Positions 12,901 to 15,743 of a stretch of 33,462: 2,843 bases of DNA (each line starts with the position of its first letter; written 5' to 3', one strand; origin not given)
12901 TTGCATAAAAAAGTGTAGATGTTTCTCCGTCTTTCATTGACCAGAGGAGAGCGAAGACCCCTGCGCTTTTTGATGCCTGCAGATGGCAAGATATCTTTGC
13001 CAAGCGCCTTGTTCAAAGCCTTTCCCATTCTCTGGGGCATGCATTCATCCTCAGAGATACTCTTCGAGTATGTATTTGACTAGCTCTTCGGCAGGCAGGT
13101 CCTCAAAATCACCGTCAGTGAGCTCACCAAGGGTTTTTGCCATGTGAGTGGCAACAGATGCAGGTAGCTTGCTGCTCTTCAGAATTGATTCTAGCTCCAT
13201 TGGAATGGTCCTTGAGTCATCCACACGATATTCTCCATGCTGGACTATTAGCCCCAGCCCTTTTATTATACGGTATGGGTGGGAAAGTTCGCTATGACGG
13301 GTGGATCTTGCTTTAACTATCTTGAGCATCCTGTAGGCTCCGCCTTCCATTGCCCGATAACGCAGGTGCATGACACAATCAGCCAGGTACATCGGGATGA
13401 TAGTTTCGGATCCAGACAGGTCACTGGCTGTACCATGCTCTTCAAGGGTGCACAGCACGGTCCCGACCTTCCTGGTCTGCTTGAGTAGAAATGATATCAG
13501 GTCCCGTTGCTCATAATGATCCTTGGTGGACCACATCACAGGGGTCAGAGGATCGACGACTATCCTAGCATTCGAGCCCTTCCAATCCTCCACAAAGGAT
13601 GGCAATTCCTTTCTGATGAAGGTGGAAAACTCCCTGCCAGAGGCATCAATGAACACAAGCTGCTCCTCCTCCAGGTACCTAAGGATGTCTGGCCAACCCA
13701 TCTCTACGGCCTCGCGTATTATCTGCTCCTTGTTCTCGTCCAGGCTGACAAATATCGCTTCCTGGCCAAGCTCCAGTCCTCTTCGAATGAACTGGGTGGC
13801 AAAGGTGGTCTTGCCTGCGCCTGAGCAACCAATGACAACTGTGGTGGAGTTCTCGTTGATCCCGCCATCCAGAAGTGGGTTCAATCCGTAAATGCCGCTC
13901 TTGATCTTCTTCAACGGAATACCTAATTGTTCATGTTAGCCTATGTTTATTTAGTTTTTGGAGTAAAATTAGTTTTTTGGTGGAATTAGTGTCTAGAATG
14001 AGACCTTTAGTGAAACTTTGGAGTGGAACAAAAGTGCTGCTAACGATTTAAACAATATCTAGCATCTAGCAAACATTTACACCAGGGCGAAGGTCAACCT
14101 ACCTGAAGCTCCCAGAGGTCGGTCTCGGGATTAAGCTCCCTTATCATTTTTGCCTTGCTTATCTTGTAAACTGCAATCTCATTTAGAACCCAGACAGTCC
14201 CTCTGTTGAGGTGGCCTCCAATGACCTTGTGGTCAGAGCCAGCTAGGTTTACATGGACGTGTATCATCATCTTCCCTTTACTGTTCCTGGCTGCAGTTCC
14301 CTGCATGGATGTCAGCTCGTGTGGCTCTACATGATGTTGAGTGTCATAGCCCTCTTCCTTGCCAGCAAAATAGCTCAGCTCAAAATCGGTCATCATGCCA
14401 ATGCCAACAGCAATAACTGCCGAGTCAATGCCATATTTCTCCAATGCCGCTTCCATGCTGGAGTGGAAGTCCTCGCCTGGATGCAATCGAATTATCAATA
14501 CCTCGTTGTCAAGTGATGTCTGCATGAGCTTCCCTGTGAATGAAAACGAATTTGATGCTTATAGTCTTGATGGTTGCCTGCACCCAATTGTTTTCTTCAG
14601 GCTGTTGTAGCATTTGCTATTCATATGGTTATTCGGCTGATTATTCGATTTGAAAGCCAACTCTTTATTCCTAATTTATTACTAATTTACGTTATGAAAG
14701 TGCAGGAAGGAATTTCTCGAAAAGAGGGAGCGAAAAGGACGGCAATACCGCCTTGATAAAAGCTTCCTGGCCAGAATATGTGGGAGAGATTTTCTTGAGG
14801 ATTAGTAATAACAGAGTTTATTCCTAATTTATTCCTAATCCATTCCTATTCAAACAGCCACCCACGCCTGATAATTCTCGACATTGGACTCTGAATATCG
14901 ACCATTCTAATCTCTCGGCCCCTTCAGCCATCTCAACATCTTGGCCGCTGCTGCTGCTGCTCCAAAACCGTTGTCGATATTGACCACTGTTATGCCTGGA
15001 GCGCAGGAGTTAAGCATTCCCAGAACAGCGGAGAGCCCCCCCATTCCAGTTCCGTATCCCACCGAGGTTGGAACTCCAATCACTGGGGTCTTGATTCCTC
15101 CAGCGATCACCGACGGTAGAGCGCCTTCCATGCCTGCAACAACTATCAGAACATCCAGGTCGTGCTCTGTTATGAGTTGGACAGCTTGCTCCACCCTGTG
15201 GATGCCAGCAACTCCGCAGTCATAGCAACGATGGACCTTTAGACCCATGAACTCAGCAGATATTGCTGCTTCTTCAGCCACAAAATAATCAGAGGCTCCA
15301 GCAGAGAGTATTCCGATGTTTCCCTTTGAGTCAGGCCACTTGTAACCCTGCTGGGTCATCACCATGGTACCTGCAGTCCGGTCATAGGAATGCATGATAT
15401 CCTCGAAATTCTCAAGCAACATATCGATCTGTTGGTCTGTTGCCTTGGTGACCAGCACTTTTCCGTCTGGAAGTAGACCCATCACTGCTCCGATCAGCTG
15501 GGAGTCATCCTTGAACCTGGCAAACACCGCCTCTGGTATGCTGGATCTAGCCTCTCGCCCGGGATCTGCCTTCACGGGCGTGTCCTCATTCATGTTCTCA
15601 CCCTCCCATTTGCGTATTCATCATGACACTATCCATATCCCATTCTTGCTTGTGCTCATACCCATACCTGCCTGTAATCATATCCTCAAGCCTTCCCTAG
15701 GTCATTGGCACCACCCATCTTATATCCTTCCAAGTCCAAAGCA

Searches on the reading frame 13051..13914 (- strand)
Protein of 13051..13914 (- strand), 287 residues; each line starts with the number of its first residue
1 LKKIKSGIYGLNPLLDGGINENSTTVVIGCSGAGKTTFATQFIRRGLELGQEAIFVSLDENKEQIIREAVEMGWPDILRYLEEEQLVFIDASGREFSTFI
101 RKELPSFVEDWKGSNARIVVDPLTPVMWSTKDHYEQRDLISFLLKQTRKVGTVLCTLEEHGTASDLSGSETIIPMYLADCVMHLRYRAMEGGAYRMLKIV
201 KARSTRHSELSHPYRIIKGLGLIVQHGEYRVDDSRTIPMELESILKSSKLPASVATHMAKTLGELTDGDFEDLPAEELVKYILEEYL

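Call 7: search_protein_families(library=pfam, proteins=[window:13051-13914:-], max_evalue=0.001)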
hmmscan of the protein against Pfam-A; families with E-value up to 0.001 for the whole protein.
window:13051-13914:- (287 aa): 3 families
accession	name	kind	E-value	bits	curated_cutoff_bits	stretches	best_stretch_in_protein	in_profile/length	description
PF06745.19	ATPase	-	2.9e-37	128.7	26.6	1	4-225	1-227/231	KaiC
PF13173.12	AAA_14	-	7.9e-05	23.1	27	1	23-90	3-69/129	AAA domain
PF13479.12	AAA_24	-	0.00056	20.2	27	1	24-124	4-74/195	AAA domain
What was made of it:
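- On KaiC-family ATPase (PF06745), for the upstream gene 13051..13914: 128.7 bits against a 26.6 cut-off (call 7).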

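Call 36: find_related_loci(query=A4, collection=genome_contigs, flank=10000)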
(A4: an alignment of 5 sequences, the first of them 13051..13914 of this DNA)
Query A4 (287 aa) in genome_contigs; peptide patterns used: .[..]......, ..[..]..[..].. (x = any residue, [..] = any of these).
357 stretches matched a pattern; 134 encode a relative of the query (tblastn E <= 1e-3); the best 80 are kept; 80 distinct loci.
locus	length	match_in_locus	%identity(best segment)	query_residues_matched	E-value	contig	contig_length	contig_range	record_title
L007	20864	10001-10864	73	1-286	2e-139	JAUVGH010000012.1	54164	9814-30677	MAG: Methanomassiliicoccales archaeon isolate CSMAG_371 CSMAG_371_k141_1741836_length_54164_cov_8.0404, whole genome sho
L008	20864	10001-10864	73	1-286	2e-139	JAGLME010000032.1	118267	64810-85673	MAG: Thermoplasmata archaeon isolate RS_5_45 ROV157_5.bin.45.fa_32, whole genome shotgun sequence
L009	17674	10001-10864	72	1-286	3e-138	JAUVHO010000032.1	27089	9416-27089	MAG: Methanomassiliicoccales archaeon isolate CSMAG_404 CSMAG_404_k141_973982_length_27089_cov_9.9188, whole genome shot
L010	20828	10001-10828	72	1-273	2e-136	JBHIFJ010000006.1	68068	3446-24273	MAG: Thermoplasmata archaeon isolate b1.sp2_bin.40 NODE_36_length_68068_cov_23.388955, whole genome shotgun sequence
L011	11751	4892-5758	70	1-286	8e-136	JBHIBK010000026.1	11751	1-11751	MAG: Thermoplasmata archaeon isolate K_1_bin.53 NODE_1228_length_11751_cov_7.082336, whole genome shotgun sequence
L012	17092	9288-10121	71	1-275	5e-135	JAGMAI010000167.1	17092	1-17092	MAG: Thermoplasmata archaeon isolate RS_14_3 ZL355.bin.3.fa_167, whole genome shotgun sequence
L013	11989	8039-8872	71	1-275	6e-135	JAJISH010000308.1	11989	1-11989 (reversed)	MAG: Thermoplasmatota archaeon isolate bin211 bin211_SWQ.59.16-18_bin.28.orig_308, whole genome shotgun sequence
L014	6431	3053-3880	72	1-273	6e-135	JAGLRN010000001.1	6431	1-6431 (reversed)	MAG: Thermoplasmata archaeon isolate RS_9_17 ROV157_9.bin.17.fa_1, whole genome shotgun sequence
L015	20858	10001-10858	70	1-286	7e-135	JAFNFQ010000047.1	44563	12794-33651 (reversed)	MAG: Methanobacteriota archaeon isolate bin_16 PROKKA_contig000047, whole genome shotgun sequence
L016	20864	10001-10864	72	1-286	3e-134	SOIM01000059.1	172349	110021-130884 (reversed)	MAG: Methanomassiliicoccales archaeon isolate E29_bin30 NODE_3_length_172349_cov_10.511962, whole genome shotgun sequenc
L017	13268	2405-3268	70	1-286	5e-134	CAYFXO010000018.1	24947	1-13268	MAG TPA_asm: uncultured Methanomassiliicoccales archaeon isolate ERP108616_co2_108 genome assembly, contig: NODE_2708_le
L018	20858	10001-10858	70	1-286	2e-133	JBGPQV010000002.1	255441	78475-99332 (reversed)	MAG: Thermoplasmata archaeon isolate OBJ1_062018_150_24 k141_2164209_length_255441_cov_15.0000, whole genome shotgun seq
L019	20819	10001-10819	70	1-270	5e-132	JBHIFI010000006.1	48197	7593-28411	MAG: Thermoplasmata archaeon isolate b1.sp2_bin.58 NODE_91_length_48197_cov_10.229010, whole genome shotgun sequence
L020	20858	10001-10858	69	1-286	2e-131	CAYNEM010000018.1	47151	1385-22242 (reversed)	MAG TPA_asm: uncultured Methanomassiliicoccales archaeon isolate SRP119689_co1_217 genome assembly, contig: NODE_849_len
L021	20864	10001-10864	68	1-286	2e-131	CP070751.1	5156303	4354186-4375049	MAG: Thermoplasmata archaeon isolate bin33 chromosome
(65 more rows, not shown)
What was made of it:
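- Tried and rejected: The KaiC alignment A4 was used instead (call 36).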

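Call 45: search_protein_families(library=ncbifam, proteins=[window:13051-13914:-], max_evalue=0.01)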
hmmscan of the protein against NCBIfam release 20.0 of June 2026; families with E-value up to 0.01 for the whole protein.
window:13051-13914:- (287 aa): 15 families
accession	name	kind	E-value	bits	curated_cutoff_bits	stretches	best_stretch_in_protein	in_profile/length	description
TIGR03880.1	KaiC_arch_3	hypoth_equivalog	3e-31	108.7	249.45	1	7-217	1-211/224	KaiC domain-containing protein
NF006799.0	PRK09302.1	equivalog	3.3e-29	101.8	408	1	2-219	11-233/515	circadian clock protein KaiC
TIGR03881.1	KaiC_arch_4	hypoth_equivalog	1.6e-21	77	247.8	1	3-225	2-229/231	KaiC domain-containing protein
TIGR03877.1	thermo_KaiC_1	hypoth_equivalog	1.1e-19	70.9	307.25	1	1-226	1-234/238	KaiC domain-containing protein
TIGR02655.1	circ_KaiC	equivalog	4.9e-16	58.4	546.25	1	2-218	1-223/484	circadian clock protein KaiC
NF052589.1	ArlH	equivalog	4.7e-11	42.8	215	1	11-225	9-224/229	archaellum protein ArlH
NF006320.0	PRK08533.1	equivalog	2.5e-06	27.3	215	1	14-225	16-225/230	flagellar accessory protein FlaH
TIGR04075.1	bacter_Pnkp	equivalog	8.3e-06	24.2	750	1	19-157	5-144/851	polynucleotide kinase-phosphatase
NF004723.0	PRK06067.1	subfamily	1.9e-05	24.3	194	1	4-208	16-218/243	flagellar accessory protein FlaH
TIGR00416.1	sms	equivalog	0.00049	19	403.05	1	2-86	74-159/454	DNA repair protein RadA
NF003301.0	PRK04301.1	equivalog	0.00054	19.2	259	1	2-42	81-121/316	DNA repair and recombination protein RadA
NF038214.1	IS21_help_AAA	equivalog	0.00059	19.6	200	1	19-93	87-161/232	IS21-like element helper ATPase IstB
NF010278.0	PRK13721.1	subfamily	0.0015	16.5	1177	0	20-60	477-517/874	type IV secretion system protein TraC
TIGR02746.1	TraC-F-type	equivalog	0.0029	15.6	567.05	0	21-53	429-461/800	type IV secretion system protein TraC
TIGR02236.1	recomb_radA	equivalog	0.0091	15.4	361.15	0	2-42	76-116/311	DNA repair and recombination protein RadA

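Call 46: search_solved_structures(query=window:13051-13914:-, max_evalue=0.00001)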
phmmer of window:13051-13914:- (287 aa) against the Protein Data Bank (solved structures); distinct sequences matched with E-value up to 0.00001: 44.
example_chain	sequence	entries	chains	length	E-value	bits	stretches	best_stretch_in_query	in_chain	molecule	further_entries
8zn5_B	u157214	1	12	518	2.7e-32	115.7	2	2-223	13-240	KaiC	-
7dy1_A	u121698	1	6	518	2.2e-28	102.9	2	2-223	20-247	Circadian clock protein kinase KaiC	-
4o0m_A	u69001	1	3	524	2.3e-28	102.8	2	2-223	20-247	Circadian clock protein kinase KaiC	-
5jwq_A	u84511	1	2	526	2.7e-28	102.6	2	2-223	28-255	Circadian clock protein kinase KaiC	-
8wve_A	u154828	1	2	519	8.1e-26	94.5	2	3-217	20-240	Circadian clock oscillator protein KaiC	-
8wv8_A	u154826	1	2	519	9.8e-26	94.2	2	3-217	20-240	Circadian clock oscillator protein KaiC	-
7x1y_A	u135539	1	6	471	9.8e-26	94.2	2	3-217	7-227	Circadian clock oscillator protein KaiC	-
7dyk_A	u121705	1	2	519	1e-25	94.2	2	3-217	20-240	Circadian clock protein kinase KaiC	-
3k0a_A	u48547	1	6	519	1.4e-25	93.7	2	3-217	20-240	Circadian clock protein kinase KaiC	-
7dye_A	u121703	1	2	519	1.4e-25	93.7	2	3-217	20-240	Circadian clock protein kinase KaiC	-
3k0c_A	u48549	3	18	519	1.5e-25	93.6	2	3-217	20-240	Circadian clock protein kinase KaiC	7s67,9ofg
3k0f_A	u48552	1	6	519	1.6e-25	93.5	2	3-217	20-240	Circadian clock protein kinase KaiC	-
1u9i_A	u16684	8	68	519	1.7e-25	93.5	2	3-217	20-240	KaiC | Circadian clock protein kinase kaiC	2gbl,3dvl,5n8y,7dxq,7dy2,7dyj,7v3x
3jzm_A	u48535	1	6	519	1.7e-25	93.5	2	3-217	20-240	Circadian clock protein kinase kaiC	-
1tf7_A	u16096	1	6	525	1.7e-25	93.4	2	3-217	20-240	KaiC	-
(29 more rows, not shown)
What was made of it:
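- The ATPase belongs to the KaiC/RadA-like group (calls 45, 46). The ATPase's best matches are KaiC rather than RadA (calls 45, 46).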

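Call 69: search_protein_families(library=padloc, proteins=[window:13051-13914:-], max_evalue=0.001)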
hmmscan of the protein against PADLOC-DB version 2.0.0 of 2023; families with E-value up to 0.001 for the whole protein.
window:13051-13914:- (287 aa): 1 family
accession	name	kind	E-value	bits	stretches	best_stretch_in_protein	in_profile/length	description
PDLC04140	mad8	-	1.4e-06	26.1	1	18-92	23-86/314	mads_8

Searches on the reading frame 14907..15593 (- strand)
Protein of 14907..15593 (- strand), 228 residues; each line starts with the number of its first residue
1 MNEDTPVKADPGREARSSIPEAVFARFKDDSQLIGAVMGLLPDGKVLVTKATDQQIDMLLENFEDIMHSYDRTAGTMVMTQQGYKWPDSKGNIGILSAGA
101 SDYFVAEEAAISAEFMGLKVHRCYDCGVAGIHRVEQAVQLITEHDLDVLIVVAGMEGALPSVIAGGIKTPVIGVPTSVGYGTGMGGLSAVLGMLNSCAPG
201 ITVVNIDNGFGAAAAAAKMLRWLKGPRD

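Call 7: search_protein_families(library=pfam, proteins=[window:14907-15593:-], max_evalue=0.001)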
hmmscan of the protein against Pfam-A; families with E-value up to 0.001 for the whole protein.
window:14907-15593:- (228 aa): 1 family
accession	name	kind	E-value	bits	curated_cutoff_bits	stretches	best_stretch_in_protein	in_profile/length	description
PF00731.26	AIRC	-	1.4e-16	60.8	30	1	93-221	2-128/148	AIR carboxylase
